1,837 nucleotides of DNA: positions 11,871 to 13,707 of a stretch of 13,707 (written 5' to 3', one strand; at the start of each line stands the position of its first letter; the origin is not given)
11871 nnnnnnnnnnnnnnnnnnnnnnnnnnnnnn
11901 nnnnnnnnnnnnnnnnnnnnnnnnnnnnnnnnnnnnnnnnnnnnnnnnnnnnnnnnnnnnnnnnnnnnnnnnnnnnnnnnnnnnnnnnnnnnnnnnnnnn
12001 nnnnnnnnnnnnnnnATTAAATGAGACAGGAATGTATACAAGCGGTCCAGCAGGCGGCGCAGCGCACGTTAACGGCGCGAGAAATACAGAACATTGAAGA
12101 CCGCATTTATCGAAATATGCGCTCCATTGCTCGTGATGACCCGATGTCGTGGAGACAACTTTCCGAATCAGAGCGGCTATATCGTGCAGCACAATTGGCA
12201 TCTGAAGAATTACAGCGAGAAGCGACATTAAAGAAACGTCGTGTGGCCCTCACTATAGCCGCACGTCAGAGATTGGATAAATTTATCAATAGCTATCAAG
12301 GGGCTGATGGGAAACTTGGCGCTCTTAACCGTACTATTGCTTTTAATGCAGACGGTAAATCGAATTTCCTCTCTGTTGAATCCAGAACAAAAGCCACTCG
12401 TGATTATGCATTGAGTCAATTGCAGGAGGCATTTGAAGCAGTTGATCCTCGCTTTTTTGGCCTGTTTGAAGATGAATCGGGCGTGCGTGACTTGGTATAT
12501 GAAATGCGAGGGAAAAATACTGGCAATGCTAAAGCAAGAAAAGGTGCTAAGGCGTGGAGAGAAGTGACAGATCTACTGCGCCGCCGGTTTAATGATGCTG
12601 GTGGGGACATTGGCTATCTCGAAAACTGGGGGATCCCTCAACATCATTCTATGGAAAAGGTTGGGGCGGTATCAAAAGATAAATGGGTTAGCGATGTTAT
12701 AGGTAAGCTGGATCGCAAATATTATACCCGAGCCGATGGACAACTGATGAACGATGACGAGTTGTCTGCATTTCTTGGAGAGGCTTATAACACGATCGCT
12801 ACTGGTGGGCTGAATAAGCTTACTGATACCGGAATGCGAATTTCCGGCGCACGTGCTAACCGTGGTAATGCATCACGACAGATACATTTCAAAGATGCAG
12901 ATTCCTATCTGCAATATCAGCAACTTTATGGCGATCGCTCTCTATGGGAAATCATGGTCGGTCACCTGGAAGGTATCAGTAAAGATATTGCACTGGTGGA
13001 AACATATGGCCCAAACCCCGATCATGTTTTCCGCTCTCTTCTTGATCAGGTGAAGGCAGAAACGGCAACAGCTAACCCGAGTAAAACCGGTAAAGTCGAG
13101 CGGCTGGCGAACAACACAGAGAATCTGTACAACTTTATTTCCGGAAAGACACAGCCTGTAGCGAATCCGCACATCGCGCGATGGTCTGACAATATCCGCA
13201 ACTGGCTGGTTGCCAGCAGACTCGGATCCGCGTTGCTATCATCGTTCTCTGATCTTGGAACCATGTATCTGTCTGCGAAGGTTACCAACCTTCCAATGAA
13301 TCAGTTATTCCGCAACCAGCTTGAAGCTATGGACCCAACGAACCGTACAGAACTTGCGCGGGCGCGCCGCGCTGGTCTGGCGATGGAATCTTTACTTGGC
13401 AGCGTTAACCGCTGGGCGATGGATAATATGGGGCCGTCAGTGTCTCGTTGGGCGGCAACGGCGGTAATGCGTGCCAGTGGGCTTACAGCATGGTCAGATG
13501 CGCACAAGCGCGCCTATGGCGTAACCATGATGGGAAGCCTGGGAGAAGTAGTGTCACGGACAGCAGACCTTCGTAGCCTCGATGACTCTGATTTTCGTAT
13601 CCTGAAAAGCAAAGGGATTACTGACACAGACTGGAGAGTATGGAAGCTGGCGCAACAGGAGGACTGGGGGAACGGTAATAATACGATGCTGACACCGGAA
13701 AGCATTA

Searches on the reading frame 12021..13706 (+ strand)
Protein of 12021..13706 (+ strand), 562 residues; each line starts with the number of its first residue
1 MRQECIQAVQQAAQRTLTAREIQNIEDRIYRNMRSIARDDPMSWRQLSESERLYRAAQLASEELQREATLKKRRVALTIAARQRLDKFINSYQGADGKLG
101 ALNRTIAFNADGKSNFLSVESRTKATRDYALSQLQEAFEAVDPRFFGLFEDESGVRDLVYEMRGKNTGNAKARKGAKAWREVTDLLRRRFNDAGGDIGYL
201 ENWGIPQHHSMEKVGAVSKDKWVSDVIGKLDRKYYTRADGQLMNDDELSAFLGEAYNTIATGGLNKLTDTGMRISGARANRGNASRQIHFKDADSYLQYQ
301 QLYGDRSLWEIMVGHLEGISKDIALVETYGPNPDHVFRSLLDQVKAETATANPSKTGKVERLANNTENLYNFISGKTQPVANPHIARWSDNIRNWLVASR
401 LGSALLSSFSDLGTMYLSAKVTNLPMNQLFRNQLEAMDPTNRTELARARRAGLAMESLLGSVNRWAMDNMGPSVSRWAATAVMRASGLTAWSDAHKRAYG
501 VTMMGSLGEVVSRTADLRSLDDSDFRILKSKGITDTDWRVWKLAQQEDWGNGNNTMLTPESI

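Call 110: search_protein_families(library=phrogs, proteins=[window:12021-13706:+], max_evalue=0.001)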
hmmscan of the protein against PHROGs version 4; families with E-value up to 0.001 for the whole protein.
window:12021-13706:+ (562 aa): 3 families
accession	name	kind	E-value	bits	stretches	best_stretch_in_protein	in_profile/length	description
phrog_684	-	head and packaging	5.3e-250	833.3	1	1-562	1-567/840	virion structural protein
phrog_23925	-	unknown function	9.7e-183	609.3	1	1-466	1-470/471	-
phrog_26678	-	unknown function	1.3e-14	55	1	504-562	1-57/324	-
